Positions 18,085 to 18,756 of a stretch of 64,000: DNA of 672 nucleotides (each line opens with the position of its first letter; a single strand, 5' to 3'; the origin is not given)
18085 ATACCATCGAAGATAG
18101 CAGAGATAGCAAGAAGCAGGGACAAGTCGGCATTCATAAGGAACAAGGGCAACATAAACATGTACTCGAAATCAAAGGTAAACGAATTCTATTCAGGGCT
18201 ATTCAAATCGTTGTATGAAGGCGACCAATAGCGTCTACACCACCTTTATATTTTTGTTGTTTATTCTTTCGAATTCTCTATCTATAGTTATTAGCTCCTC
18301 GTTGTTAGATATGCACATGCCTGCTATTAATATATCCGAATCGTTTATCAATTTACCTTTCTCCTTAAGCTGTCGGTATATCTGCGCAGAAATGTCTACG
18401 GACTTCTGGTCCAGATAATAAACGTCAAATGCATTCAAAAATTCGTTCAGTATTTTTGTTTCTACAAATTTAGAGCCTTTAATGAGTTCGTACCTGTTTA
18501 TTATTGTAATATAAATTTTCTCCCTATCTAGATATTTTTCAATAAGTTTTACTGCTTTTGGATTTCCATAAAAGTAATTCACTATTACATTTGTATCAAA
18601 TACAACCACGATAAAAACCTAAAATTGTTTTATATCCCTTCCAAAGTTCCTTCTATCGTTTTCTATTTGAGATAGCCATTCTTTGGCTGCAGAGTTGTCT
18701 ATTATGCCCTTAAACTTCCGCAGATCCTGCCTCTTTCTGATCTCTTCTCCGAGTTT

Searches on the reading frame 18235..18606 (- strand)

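Call 53: search_protein_families(library=pfam, proteins=[window:18235-18606:-], max_evalue=0.001)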
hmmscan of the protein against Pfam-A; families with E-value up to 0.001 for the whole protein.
window:18235-18606:- (123 aa): 1 family
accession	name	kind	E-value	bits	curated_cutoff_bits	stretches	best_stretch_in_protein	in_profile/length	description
PF01850.27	PIN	-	2.3e-14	54.5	23.6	1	1-116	1-118/120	PIN domain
